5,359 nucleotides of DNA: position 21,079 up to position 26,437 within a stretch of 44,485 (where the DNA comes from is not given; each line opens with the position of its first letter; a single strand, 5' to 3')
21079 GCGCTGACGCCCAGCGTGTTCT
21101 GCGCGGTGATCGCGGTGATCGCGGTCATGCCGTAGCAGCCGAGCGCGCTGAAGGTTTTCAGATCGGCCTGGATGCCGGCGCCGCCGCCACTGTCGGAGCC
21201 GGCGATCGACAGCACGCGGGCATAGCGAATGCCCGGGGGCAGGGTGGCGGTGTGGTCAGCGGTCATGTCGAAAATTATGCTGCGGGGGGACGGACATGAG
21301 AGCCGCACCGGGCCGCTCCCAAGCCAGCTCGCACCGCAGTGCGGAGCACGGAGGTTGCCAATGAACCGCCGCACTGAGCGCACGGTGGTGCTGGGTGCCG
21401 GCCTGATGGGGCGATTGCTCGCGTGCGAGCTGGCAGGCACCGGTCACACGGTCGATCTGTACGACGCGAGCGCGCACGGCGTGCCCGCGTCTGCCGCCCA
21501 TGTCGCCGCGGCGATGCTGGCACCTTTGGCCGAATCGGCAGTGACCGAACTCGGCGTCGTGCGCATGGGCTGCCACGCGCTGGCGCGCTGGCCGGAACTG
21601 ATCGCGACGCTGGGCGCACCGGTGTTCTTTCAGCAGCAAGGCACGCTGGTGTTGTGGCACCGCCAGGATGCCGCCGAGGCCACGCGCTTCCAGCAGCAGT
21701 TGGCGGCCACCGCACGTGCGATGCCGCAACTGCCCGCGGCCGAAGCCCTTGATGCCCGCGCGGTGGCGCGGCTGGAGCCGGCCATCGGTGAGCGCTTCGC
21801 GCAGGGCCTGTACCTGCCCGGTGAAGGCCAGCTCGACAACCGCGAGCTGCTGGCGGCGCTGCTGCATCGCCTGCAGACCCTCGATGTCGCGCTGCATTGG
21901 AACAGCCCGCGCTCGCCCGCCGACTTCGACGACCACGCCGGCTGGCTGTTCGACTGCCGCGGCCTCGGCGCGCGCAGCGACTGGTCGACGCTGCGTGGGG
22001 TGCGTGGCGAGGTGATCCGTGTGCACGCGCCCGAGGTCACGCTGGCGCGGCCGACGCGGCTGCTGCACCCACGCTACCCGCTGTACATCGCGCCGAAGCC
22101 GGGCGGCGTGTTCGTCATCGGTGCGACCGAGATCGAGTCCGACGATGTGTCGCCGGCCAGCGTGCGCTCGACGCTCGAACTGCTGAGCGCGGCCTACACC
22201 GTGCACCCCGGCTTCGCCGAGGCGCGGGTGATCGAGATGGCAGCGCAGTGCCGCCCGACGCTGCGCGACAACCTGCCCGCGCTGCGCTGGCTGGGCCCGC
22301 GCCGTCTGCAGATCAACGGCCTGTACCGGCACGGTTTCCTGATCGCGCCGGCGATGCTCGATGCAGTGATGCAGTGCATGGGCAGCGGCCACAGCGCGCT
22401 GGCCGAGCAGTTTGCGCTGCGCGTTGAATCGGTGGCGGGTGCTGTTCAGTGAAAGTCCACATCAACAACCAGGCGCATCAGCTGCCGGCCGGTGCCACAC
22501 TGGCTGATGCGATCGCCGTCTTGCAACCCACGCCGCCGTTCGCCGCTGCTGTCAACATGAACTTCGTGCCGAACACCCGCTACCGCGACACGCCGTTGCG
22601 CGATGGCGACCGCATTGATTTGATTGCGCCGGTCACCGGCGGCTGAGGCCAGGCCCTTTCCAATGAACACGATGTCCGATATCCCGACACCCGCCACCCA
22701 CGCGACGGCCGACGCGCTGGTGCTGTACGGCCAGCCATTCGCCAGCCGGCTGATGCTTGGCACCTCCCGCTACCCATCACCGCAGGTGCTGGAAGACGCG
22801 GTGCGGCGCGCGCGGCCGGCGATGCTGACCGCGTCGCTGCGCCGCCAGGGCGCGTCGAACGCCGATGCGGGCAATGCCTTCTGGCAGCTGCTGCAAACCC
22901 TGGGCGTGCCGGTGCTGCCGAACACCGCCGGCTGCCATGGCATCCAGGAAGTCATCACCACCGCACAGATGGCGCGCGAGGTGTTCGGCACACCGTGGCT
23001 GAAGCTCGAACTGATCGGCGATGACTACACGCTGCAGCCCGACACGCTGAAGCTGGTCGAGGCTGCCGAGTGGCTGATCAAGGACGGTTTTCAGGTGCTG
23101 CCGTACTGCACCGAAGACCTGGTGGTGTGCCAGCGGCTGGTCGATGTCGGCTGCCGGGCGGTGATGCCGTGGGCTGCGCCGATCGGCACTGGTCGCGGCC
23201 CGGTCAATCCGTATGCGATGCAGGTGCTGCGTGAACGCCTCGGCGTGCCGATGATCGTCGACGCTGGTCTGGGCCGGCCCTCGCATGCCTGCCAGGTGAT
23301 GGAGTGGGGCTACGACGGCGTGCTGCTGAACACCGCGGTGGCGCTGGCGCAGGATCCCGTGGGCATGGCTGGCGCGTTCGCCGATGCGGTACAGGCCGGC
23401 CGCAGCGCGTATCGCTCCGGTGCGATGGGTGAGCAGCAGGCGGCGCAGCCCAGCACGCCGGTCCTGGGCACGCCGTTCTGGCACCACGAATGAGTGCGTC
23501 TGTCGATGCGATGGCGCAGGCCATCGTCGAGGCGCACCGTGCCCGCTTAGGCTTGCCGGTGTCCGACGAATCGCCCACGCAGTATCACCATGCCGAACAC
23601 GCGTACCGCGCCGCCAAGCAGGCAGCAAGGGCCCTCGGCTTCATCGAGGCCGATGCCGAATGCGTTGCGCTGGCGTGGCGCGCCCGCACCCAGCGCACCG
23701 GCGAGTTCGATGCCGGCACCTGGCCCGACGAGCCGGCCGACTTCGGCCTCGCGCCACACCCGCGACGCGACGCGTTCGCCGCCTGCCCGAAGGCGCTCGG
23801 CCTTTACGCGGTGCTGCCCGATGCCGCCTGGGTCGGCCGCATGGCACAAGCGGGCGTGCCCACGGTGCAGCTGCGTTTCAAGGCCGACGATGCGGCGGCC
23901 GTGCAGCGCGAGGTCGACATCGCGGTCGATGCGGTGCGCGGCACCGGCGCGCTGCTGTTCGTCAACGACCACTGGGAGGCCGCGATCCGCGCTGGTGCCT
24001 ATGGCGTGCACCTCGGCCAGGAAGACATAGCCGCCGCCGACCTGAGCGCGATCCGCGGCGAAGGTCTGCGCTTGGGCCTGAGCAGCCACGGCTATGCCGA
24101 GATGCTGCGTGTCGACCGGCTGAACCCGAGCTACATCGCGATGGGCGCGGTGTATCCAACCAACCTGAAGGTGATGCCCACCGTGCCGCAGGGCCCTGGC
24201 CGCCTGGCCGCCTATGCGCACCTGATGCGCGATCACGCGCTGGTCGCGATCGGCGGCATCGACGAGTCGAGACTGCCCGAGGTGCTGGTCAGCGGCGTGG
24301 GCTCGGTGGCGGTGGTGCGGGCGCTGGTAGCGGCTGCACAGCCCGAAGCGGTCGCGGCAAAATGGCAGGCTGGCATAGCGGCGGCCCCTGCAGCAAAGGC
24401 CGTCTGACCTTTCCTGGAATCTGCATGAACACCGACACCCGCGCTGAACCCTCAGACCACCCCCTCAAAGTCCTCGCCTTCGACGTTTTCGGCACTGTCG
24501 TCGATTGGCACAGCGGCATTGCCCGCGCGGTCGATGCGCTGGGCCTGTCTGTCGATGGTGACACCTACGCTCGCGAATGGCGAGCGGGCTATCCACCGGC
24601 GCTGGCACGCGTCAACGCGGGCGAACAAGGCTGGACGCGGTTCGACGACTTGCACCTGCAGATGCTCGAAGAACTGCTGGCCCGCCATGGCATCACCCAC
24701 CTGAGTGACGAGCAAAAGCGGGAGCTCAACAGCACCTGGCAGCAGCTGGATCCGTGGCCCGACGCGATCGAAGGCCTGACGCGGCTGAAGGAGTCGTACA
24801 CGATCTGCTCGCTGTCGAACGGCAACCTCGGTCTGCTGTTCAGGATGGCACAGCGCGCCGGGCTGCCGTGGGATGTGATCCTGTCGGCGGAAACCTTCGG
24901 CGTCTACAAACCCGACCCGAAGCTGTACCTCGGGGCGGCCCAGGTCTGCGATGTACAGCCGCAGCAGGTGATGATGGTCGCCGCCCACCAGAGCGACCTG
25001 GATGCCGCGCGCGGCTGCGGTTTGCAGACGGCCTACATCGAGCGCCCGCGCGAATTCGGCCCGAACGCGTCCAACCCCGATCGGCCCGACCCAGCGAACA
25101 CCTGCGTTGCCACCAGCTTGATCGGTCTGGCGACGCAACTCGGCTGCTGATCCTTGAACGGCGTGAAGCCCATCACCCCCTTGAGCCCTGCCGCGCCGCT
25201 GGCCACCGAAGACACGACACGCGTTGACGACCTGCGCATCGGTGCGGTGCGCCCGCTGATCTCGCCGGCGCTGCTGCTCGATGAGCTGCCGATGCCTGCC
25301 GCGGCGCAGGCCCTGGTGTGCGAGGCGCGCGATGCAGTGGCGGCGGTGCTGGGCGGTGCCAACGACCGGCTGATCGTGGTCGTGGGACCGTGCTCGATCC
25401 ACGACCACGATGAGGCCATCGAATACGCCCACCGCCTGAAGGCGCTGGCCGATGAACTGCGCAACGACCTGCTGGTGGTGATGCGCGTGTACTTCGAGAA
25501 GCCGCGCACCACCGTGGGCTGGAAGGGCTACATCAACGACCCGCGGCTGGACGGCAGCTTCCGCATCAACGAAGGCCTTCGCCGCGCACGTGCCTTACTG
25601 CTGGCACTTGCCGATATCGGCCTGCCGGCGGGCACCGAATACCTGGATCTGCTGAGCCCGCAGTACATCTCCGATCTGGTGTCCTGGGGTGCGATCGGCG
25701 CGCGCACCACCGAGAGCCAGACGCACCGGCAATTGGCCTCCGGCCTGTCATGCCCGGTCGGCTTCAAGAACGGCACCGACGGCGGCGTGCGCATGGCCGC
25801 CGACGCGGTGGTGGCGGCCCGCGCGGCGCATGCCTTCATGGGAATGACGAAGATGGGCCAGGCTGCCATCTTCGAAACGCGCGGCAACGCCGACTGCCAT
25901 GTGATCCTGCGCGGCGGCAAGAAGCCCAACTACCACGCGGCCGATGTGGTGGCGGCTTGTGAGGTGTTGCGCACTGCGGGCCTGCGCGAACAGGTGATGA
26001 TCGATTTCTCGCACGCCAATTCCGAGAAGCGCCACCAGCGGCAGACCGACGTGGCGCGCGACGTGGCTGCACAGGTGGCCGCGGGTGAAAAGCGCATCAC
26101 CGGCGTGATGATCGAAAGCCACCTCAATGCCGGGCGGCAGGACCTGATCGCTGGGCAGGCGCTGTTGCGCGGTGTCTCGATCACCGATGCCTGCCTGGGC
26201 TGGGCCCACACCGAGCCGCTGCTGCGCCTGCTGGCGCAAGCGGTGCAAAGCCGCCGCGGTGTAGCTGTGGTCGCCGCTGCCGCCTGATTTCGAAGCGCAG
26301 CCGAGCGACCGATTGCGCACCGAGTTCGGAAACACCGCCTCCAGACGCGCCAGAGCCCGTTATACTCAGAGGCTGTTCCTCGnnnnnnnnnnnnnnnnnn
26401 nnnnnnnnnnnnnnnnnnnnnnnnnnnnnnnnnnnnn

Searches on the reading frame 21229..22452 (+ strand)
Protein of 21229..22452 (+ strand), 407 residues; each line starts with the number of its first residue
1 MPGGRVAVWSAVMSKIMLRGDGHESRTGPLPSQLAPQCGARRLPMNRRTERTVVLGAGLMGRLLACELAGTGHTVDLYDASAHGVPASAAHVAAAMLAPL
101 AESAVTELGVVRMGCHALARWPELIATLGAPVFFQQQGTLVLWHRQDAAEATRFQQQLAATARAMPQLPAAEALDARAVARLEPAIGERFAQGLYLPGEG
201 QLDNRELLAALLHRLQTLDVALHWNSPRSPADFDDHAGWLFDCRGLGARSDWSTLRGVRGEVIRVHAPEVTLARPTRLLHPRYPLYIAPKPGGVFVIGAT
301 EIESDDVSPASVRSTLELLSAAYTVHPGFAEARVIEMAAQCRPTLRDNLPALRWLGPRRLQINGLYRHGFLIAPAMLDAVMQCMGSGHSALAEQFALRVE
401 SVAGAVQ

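Call 10: search_protein_families(library=pfam, proteins=[window:21229-22452:+], max_evalue=0.001)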
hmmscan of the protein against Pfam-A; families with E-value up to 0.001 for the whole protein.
window:21229-22452:+ (407 aa): 1 family
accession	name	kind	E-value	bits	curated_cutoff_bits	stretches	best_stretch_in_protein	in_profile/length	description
PF01266.30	DAO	-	2.3e-37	129.8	27.9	1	52-376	2-346/353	FAD dependent oxidoreductase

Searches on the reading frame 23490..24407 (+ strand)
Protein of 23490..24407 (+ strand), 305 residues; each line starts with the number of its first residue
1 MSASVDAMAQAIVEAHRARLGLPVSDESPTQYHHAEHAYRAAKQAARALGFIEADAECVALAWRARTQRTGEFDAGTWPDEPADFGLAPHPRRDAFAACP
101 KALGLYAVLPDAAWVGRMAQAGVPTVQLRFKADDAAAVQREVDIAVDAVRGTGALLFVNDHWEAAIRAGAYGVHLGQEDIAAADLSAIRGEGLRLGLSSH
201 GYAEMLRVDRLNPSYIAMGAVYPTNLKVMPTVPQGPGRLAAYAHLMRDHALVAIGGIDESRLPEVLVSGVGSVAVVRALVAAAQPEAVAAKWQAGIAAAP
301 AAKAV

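Call 10: search_protein_families(library=pfam, proteins=[window:23490-24407:+], max_evalue=0.001)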
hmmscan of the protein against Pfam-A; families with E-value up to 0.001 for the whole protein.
window:23490-24407:+ (305 aa): 1 family
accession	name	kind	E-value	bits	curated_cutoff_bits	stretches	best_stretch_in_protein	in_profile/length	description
PF02581.23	TMP-TENI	-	1.2e-41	142.5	27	1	112-279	15-180/180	Thiamine monophosphate synthase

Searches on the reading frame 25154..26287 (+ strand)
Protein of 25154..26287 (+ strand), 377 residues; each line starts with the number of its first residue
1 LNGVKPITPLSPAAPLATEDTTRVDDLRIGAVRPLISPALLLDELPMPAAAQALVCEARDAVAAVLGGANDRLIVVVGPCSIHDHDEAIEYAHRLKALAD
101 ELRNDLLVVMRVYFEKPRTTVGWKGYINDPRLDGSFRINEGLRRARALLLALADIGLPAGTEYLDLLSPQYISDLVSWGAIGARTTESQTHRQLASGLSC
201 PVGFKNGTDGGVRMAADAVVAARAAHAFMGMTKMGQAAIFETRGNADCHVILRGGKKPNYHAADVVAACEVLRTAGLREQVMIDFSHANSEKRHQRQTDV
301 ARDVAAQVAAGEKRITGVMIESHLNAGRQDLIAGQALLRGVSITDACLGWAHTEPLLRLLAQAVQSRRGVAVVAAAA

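Call 9: search_protein_families(library=pfam, proteins=[window:25154-26287:+], max_evalue=0.001)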
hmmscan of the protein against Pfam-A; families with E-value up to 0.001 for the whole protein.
window:25154-26287:+ (377 aa): 1 family
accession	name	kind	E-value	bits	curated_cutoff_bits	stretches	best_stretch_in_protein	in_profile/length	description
PF00793.26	DAHP_synth_1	-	4.7e-92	308.2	25.5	1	64-355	9-267/270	DAHP synthetase I family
